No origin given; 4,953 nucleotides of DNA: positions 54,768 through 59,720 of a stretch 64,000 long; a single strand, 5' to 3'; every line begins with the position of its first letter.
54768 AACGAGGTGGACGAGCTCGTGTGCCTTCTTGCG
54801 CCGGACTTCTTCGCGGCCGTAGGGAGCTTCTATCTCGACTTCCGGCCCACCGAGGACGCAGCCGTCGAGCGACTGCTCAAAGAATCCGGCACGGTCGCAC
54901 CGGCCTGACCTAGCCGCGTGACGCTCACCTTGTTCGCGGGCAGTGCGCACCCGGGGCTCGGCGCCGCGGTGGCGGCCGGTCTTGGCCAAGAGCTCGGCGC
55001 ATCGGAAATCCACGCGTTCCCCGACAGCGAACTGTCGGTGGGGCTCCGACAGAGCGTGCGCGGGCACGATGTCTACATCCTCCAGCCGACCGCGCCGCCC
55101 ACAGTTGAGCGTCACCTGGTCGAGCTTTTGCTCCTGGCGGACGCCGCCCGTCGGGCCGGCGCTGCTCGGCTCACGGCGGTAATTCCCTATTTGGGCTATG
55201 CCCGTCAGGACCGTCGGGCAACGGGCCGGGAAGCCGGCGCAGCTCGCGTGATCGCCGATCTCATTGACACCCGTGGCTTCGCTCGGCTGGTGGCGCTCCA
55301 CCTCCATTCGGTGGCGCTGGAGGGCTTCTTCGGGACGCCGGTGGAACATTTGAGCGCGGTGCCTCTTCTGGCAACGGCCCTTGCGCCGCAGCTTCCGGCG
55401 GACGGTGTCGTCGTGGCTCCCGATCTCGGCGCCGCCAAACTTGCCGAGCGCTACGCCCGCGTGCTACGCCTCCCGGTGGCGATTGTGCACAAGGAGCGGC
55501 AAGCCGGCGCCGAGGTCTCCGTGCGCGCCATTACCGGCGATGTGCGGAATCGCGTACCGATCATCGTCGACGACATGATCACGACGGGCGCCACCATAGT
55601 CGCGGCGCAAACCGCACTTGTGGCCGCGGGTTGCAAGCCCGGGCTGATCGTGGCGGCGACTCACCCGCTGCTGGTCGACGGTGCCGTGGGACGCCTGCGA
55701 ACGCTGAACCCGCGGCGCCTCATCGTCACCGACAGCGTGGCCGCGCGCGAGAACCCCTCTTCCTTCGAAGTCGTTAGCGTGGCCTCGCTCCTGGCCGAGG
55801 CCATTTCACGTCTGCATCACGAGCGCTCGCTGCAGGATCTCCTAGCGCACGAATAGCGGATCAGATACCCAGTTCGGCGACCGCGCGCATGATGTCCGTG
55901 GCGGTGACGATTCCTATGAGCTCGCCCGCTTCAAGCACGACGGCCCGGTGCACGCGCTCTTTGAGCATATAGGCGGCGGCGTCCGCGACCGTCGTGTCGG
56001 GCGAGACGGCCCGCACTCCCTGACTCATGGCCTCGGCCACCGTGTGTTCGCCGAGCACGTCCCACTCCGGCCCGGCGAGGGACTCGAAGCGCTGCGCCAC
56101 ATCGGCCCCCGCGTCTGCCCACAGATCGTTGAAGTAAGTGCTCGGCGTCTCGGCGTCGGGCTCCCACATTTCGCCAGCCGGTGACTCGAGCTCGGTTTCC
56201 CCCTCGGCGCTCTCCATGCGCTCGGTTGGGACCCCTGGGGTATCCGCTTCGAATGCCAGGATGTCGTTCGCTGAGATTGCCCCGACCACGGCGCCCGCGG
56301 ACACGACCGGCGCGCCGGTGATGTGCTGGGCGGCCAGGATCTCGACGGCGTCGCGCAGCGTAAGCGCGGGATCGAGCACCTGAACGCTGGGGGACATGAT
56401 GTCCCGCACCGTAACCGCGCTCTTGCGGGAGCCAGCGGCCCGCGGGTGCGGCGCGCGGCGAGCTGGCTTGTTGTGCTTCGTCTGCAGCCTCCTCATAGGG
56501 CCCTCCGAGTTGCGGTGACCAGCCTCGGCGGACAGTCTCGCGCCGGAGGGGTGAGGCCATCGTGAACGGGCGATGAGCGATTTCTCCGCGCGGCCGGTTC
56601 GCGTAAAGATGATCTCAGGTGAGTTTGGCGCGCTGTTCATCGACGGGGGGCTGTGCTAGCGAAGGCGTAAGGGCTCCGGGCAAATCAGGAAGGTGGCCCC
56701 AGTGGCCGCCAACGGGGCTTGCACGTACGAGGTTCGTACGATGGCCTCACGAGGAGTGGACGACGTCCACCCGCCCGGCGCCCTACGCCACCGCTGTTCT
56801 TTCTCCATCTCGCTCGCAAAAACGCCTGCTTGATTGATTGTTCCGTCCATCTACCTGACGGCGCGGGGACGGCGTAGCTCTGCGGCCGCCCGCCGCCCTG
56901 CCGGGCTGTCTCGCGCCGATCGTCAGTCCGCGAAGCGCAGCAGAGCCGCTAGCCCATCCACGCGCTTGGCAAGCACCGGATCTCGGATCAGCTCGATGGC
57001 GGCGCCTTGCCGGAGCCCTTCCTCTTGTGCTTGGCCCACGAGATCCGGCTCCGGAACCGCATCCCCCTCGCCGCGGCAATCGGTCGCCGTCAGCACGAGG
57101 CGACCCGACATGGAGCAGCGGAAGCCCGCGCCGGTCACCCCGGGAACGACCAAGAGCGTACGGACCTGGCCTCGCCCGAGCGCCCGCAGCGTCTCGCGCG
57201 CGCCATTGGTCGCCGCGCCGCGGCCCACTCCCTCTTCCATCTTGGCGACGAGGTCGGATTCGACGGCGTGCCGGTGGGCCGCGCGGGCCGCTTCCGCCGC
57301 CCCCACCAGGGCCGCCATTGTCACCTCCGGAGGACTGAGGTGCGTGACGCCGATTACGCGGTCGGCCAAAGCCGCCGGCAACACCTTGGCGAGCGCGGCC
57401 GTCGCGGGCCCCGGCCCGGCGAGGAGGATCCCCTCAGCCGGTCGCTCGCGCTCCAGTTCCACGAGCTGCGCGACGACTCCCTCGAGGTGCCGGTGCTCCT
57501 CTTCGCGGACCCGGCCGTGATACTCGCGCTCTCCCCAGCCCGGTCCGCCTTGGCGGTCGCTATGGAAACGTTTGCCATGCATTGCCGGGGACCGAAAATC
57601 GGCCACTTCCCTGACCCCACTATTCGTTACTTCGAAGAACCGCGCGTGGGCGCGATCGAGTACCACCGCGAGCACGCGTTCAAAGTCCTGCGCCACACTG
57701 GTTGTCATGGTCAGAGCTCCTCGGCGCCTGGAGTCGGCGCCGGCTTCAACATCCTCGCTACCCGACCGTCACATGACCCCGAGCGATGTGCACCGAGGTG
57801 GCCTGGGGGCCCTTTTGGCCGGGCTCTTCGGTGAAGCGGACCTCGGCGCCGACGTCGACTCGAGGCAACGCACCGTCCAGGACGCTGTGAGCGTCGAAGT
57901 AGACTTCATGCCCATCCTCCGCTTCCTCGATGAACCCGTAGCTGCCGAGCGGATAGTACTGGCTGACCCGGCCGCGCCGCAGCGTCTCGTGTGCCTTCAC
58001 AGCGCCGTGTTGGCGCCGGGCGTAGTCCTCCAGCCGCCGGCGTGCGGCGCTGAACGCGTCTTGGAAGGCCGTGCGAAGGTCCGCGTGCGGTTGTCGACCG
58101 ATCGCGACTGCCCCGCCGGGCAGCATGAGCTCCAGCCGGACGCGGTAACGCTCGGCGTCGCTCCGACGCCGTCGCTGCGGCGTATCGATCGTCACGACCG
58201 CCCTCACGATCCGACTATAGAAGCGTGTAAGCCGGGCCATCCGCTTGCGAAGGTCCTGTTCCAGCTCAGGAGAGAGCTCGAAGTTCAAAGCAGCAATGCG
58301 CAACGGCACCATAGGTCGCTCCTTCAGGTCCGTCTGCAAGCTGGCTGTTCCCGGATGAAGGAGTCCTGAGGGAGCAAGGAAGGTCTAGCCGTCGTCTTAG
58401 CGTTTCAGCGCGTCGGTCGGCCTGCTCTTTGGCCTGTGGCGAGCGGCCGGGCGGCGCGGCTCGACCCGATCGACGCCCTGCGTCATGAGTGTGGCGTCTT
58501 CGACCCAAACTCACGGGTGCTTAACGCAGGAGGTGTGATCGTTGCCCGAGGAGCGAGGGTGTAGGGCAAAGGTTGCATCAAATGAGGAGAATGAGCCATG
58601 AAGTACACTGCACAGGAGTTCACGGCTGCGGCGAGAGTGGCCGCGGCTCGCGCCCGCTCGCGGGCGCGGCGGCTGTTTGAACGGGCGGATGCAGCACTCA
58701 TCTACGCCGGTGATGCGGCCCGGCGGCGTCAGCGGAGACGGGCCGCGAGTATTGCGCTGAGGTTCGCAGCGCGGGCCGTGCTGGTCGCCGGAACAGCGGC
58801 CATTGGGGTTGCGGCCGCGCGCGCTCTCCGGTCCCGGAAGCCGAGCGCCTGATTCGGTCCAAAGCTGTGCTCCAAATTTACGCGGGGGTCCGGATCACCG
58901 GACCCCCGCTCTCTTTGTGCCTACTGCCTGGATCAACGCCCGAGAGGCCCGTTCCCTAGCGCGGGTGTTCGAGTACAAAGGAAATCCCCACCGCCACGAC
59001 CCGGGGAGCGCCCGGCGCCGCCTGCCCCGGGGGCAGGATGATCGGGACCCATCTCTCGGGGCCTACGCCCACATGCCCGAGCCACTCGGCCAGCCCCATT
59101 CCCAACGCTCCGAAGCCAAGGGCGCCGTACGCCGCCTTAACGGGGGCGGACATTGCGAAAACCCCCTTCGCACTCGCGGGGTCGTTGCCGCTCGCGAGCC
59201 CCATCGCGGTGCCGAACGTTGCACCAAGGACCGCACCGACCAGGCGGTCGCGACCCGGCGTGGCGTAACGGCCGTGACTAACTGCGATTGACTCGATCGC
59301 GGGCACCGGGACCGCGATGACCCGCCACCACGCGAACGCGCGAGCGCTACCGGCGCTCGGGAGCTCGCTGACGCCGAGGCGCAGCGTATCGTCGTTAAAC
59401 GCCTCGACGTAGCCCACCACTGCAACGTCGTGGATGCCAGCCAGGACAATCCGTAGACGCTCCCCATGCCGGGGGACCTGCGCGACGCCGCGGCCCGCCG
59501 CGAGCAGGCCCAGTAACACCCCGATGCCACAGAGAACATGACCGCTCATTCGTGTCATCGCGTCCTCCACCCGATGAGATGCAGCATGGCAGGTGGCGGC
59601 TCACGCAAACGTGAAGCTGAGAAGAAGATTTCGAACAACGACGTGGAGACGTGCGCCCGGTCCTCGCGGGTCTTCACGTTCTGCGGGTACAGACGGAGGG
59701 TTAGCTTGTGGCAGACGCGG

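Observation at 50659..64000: Stress/dormancy island whose gene families mirror the mycobacterial DosR regulon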

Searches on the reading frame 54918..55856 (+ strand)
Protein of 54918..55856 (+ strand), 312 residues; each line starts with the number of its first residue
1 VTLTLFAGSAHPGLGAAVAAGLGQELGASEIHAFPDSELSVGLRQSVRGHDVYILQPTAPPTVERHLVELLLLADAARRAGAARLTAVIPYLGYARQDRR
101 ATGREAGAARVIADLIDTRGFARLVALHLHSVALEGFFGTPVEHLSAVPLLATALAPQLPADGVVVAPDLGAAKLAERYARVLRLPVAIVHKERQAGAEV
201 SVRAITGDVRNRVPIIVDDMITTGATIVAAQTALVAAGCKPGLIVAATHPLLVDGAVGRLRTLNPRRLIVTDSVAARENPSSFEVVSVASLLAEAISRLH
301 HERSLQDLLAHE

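Call 5: search_protein_families(library=pfam, proteins=[window:54918-55856:+], max_evalue=0.01)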
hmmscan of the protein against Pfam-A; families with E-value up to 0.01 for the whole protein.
window:54918-55856:+ (312 aa): 4 families
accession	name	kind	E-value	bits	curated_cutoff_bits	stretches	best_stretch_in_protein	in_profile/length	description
PF13793.12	Pribosyltran_N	-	2.3e-37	127.9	25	1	4-120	2-117/117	N-terminal domain of ribose phosphate pyrophosphokinase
PF14572.12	Pribosyl_synth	-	5.2e-16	59.6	27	1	204-308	76-182/184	Phosphoribosyl synthetase-associated domain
PF00156.33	Pribosyltran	-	3.4e-10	39.9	26.3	1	164-242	32-117/158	Phosphoribosyl transferase domain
PF14681.12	UPRTase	-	0.0041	17.1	27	1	188-247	97-156/206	Uracil phosphoribosyltransferase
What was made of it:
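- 54918..55856 (+): Ribose-phosphate pyrophosphokinase (PRPP synthetase). Pribosyltran_N E=2e-37 and Pribosyl_synth E=5e-16 (call 5).
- Checked: a PRPP synthetase at 54918-55856 (call 5);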

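Call 88: search_protein_families(library=padloc, proteins=[window:54918-55856:+], max_evalue=0.001)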
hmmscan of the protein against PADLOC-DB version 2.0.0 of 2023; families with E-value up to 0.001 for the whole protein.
window:54918-55856:+ (312 aa): 0 families

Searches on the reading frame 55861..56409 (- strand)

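Call 25: search_protein_families(library=ncbifam, proteins=[window:55861-56409:-], max_evalue=0.01)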
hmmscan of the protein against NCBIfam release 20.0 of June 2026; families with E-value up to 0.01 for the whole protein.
window:55861-56409:- (182 aa): 17 families
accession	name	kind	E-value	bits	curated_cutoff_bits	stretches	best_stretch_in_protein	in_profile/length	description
NF041552.1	TF_PrdR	equivalog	3e-08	32.5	795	1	121-176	69-124/577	sigma-54 dependent transcriptional regulator PrdR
NF053603.1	HhpR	exception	9.6e-07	28.3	520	1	123-176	62-116/282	CBS domain-containing high hydrostatic pressure regulator HhpR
NF041569.1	A-tRNAntase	equivalog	1.5e-06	26.7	1440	0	118-177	367-426/880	A-adding tRNA nucleotidyltransferase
TIGR01302.1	IMP_dehydrog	equivalog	5.2e-06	25.6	481.5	1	123-175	144-198/450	IMP dehydrogenase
NF041630.1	CBS_CbpB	equivalog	2.8e-05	24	125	0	108-179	67-137/143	cyclic-di-AMP-binding protein CbpB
NF008581.0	PRK11543.1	equivalog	4e-05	22.8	481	0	8-50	272-315/321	arabinose-5-phosphate isomerase GutQ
NF011447.0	PRK14869.2-3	equivalog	7.2e-05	21.5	522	0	123-177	69-124/540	putative manganese-dependent inorganic diphosphatase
TIGR00393.1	kpsF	subfamily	0.00012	21.8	203.7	0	125-177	158-212/268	KpsF/GutQ family sugar-phosphate isomerase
NF011442.0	PRK14869.1-4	equivalog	0.00012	20.7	400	1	121-177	69-126/543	putative manganese-dependent inorganic diphosphatase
NF008141.0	PRK10892.1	equivalog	0.00017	21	505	0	121-176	270-325/328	arabinose-5-phosphate isomerase KdsD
TIGR01303.1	IMP_DH_rel_1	equivalog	0.00022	20.3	562.75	1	134-174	100-140/475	GuaB1 family IMP dehydrogenase-related protein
TIGR01137.1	cysta_beta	equivalog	0.00024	19.9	510.25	0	121-175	402-454/457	cystathionine beta-synthase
NF011443.0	PRK14869.1-5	equivalog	0.00034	19.2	335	0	124-177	71-125/546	putative manganese-dependent inorganic diphosphatase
NF011441.0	PRK14869.1-3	equivalog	0.0016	17.1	753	0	132-176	78-123/548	putative manganese-dependent inorganic diphosphatase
NF053704.1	TransRegCcpNBacil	equivalog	0.0042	16.5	260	0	119-176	72-129/208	transcriptional regulator CcpN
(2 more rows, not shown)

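Call 88: search_protein_families(library=padloc, proteins=[window:55861-56409:-], max_evalue=0.001)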
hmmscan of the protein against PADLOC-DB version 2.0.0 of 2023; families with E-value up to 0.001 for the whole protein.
window:55861-56409:- (182 aa): 0 families

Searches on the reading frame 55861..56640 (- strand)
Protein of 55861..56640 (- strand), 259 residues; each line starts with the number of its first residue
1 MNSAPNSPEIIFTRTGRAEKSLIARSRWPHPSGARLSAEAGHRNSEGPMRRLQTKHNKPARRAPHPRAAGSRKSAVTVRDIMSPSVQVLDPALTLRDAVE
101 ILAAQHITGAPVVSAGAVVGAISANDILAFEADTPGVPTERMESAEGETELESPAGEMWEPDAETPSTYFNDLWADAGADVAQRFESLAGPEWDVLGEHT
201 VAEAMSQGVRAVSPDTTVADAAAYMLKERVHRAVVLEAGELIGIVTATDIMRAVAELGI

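Call 5: search_protein_families(library=pfam, proteins=[window:55861-56640:-], max_evalue=0.01)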
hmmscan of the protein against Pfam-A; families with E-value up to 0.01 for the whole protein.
window:55861-56640:- (259 aa): 1 family
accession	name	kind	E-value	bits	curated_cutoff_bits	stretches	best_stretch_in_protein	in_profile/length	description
PF00571.33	CBS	-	5e-25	88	24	2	201-255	1-56/57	CBS domain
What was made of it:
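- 55861..56409 (-): Second CBS-pair protein, downstream of the Balon-type gene. Pfam CBS, E=5e-25 (call 5).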

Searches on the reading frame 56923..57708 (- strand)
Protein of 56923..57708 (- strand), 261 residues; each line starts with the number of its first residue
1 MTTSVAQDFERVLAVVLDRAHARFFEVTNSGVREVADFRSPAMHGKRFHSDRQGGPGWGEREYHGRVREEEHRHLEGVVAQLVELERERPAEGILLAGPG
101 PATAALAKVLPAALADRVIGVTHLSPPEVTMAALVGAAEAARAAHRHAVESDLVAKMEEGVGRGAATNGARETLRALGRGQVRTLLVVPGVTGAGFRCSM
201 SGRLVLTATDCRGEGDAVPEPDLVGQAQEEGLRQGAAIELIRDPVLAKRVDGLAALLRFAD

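Call 5: search_protein_families(library=pfam, proteins=[window:56923-57708:-], max_evalue=0.01)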
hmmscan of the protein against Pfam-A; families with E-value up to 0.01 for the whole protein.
window:56923-57708:- (261 aa): 4 families
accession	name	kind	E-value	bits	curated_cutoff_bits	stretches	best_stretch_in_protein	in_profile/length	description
PF18854.6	baeRF_family10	-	1.2e-13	52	27.1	1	5-126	9-127/143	Bacterial archaeo-eukaryotic release factor family 10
PF18844.6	baeRF_family2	-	4.6e-11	43.5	26.9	1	12-163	2-149/149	Bacterial archaeo-eukaryotic release factor family 2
PF18845.6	baeRF_family3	-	1.4e-08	35.7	31.5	1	15-178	5-165/168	Bacterial archaeo-eukaryotic release factor family 3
PF10116.14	Host_attach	-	5.2e-06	27.5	26.7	1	15-120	3-120/138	Protein required for attachment to host cells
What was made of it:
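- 56923..57708 (-): Short Balon-type (bacterial aeRF1, family 10) ribosome factor lacking the N-terminal domain. Pfam baeRF_family10, E=1e-13 (call 5).
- Checked: eRF1-like, 56923-57708(-): baeRF_family10/2/3 (call 5).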

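Call 25: search_protein_families(library=ncbifam, proteins=[window:56923-57708:-], max_evalue=0.01)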
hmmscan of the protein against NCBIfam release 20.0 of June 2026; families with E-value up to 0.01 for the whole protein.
window:56923-57708:- (261 aa): 3 families
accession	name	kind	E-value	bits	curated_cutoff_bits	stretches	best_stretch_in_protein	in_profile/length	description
NF052288.1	MSMEG_1130_fam_RHF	equivalog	1.7e-12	47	480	1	62-259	190-387/387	MSMEG_1130 family ribosome hibernation factor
NF052289.1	Rv2629_fam_RHF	equivalog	8.6e-10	38.3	320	1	36-189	131-288/357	Rv2629 family ribosome hibernation factor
TIGR03676.1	aRF1_eRF1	equivalog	3.4e-05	22.8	234.7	1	82-259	201-401/403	peptide chain release factor aRF-1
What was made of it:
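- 56923..57708 (-): NCBIfam MSMEG_1130 and Rv2629 hibernation-factor families at E=2e-12 and 9e-10, both below cutoff (call 25).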

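Call 27: search_solved_structures(query=window:56923-57708:-, max_evalue=1, show_alignments=2)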
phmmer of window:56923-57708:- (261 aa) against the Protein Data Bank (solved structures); distinct sequences matched with E-value up to 1: 7.
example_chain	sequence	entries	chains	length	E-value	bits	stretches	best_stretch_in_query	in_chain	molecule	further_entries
4af1_A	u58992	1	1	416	0.012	18.7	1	73-188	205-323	PEPTIDE CHAIN RELEASE FACTOR SUBUNIT 1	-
3j15_A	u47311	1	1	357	0.013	18.5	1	43-192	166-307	Protein pelota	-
21co_C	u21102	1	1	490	0.47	13.5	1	80-145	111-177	Minor fimbrium subunit Mfa1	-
21co_B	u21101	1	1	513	0.5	13.4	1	80-144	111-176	Minor fimbrium subunit Mfa1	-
5nf3_A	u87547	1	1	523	0.51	13.3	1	80-144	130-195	Minor fimbrium subunit Mfa1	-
8ftr_A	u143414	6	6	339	0.55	13.2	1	88-165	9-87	Methyltransferase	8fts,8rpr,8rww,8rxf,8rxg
8ftv_A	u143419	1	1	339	0.58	13.2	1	88-165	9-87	Methyltransferase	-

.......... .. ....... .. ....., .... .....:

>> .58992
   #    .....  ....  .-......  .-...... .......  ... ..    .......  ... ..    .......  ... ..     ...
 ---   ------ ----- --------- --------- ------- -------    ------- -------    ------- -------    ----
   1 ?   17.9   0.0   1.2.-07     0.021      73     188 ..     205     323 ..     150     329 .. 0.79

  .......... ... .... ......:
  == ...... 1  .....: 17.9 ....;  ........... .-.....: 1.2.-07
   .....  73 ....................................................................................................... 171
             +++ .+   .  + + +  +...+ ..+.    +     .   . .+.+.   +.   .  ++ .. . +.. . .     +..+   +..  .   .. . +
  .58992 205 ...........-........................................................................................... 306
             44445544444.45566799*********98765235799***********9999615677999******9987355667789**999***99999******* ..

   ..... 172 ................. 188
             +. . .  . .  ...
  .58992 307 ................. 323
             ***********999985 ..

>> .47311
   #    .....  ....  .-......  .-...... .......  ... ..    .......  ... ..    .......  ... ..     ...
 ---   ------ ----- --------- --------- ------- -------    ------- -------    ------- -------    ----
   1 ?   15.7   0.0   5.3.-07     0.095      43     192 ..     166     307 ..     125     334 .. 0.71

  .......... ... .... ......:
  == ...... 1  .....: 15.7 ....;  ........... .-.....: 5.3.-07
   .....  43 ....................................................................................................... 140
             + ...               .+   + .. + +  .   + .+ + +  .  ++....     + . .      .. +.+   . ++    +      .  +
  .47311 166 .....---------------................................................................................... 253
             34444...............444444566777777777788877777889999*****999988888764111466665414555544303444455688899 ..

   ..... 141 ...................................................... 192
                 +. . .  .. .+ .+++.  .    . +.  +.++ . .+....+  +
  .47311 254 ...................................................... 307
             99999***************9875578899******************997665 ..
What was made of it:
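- Tried and rejected: It found only aRF1 and Pelota at E about 0.01 (call 27).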

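Call 88: search_protein_families(library=padloc, proteins=[window:56923-57708:-], max_evalue=0.001)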
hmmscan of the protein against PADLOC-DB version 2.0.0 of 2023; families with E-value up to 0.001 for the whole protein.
window:56923-57708:- (261 aa): 0 families

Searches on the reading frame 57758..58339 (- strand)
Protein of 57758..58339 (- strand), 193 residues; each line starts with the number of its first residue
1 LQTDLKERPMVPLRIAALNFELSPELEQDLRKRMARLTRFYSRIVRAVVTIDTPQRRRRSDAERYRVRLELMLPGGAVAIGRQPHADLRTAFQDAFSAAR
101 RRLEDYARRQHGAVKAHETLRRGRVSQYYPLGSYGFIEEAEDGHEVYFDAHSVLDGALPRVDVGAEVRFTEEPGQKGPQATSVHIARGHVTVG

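Call 5: search_protein_families(library=pfam, proteins=[window:57758-58339:-], max_evalue=0.01)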
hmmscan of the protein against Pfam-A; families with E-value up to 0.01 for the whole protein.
window:57758-58339:- (193 aa): 2 families
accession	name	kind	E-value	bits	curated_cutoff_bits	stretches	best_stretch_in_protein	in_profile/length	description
PF02482.25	Ribosomal_S30AE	-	4.7e-11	43.7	23.7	1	14-110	2-87/88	Sigma 54 modulation protein / S30EA ribosomal protein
PF00313.28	CSD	-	1.1e-06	28.9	27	1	123-184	3-64/66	'Cold-shock' DNA-binding domain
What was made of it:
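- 57758..58339 (-): Hibernation-promoting factor fused to a cold-shock domain (HPF-CSD). Pfam S30AE E=5e-11 and CSD E=1e-6 (call 5).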

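Call 25: search_protein_families(library=ncbifam, proteins=[window:57758-58339:-], max_evalue=0.01)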
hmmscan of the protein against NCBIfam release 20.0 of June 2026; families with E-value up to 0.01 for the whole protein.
window:57758-58339:- (193 aa): 4 families
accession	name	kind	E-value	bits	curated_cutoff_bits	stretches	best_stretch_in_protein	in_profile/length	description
NF038236.1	retron_eff_Se72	equivalog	1.9e-07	30.9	82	1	123-184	1-60/62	retron Se72 family effector protein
TIGR00741.1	yfiA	equivalog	1.5e-05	25.4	40.9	1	14-111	4-96/102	ribosome hibernation-promoting factor, HPF/YfiA family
NF049933.1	TransAntitermCspE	equivalog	0.00051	20.1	120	1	132-184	15-67/69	transcription antiterminator/RNA stability regulator CspE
NF007679.0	PRK10354.1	subfamily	0.0035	17.6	130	1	133-183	17-67/70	RNA chaperone/antiterminator CspA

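Call 28: search_solved_structures(query=window:57758-58339:-, max_evalue=0.1, show_alignments=1)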
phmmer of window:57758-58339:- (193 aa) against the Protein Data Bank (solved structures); distinct sequences matched with E-value up to 0.1: 20.
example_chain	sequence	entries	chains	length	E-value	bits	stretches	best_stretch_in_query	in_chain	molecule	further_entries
9t0z_9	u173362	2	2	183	1.2e-25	93.9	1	10-183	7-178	Ribosome hibernation promoting factor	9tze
2lxj_A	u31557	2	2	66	0.00013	25.4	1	122-184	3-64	Cold shock-like protein CspLA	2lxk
1hza_A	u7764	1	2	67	0.0013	22.1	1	121-183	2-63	COLD SHOCK PROTEIN CSPB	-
1c9o_A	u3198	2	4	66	0.0014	22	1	121-183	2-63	COLD-SHOCK PROTEIN | Cold shock protein cspB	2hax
1hzb_A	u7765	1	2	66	0.0014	22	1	121-183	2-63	COLD SHOCK PROTEIN CSPB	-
5jx4_A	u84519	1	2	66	0.0033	20.8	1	120-183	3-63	Cold shock protein CspB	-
1i5f_A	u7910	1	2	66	0.0053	20.1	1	121-183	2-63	COLD-SHOCK PROTEIN CSPB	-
9xw3_A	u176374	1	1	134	0.0059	20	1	123-185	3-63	Probable cold shock-like protein B CspB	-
2mo0_A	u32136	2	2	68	0.0059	20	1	121-183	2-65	Cold-shock DNA-binding domain protein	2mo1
1hz9_A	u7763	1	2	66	0.0095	19.3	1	121-183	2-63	COLD SHOCK PROTEIN CSPB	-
2ywq_A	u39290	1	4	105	0.01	19.2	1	15-111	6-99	Ribosomal subunit interface protein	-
1g6p_A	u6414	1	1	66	0.013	18.9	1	122-185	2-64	COLD SHOCK PROTEIN TMCSP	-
6gzx_V3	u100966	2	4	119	0.013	18.8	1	15-111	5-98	Ribosome hibernation promoting factor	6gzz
6gzq_V2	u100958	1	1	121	0.014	18.8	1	15-111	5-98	Ribosome hibernation promoting factor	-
8h1i_B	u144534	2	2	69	0.017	18.4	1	122-183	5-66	Cold shock-like protein CspC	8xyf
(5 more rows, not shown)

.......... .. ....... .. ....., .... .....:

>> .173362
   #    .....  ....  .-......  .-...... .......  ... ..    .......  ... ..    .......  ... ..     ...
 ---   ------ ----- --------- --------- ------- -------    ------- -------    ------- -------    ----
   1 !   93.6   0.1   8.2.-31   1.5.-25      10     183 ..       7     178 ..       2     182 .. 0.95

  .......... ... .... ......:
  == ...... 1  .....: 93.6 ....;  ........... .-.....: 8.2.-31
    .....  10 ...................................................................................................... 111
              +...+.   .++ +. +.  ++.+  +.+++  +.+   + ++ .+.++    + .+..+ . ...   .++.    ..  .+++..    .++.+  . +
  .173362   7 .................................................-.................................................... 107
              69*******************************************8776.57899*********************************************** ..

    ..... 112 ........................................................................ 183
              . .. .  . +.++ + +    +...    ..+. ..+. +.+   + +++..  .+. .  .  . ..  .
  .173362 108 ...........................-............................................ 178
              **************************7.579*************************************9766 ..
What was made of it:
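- Closest known: Balon-RaiA/HPF ribosome hibernation operons. Different: The HPF carries a cold-shock domain (calls 5, 28).
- HPF-CSD matches a solved ribosome-bound HPF end to end (call 28).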

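Call 88: search_protein_families(library=padloc, proteins=[window:57758-58339:-], max_evalue=0.001)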
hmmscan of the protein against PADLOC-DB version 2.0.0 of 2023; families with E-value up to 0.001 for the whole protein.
window:57758-58339:- (193 aa): 1 family
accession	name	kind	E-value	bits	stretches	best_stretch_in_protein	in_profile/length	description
PDLC02916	CSD_V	-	3.1e-08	31.4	1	122-184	3-62/64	-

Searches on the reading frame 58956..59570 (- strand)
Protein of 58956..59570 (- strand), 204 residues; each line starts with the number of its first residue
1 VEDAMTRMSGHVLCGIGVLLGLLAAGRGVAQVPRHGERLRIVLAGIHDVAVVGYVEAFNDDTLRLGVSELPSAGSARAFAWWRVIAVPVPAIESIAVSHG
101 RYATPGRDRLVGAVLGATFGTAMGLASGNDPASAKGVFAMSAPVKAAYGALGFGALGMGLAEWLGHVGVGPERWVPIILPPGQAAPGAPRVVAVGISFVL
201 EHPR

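Call 5: search_protein_families(library=pfam, proteins=[window:58956-59570:-], max_evalue=0.01)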
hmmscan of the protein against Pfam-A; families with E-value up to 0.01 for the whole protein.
window:58956-59570:- (204 aa): 0 families

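Call 25: search_protein_families(library=ncbifam, proteins=[window:58956-59570:-], max_evalue=0.01)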
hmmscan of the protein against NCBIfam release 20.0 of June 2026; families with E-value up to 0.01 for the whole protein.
window:58956-59570:- (204 aa): 0 families

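Call 53: search_protein_families(library=pfam, proteins=[window:58956-59570:-], max_evalue=1)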
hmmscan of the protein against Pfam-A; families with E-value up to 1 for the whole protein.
window:58956-59570:- (204 aa): 0 families

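Call 88: search_protein_families(library=padloc, proteins=[window:58956-59570:-], max_evalue=0.001)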
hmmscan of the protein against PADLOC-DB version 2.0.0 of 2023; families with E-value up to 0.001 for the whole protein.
window:58956-59570:- (204 aa): 0 families
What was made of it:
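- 58956..59570 (-): Unassigned protein with an N-terminal hydrophobic segment and a Gly-rich C-terminus (likely envelope protein). No Pfam, NCBIfam or PADLOC hits (calls 5, 25, 53, 88).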
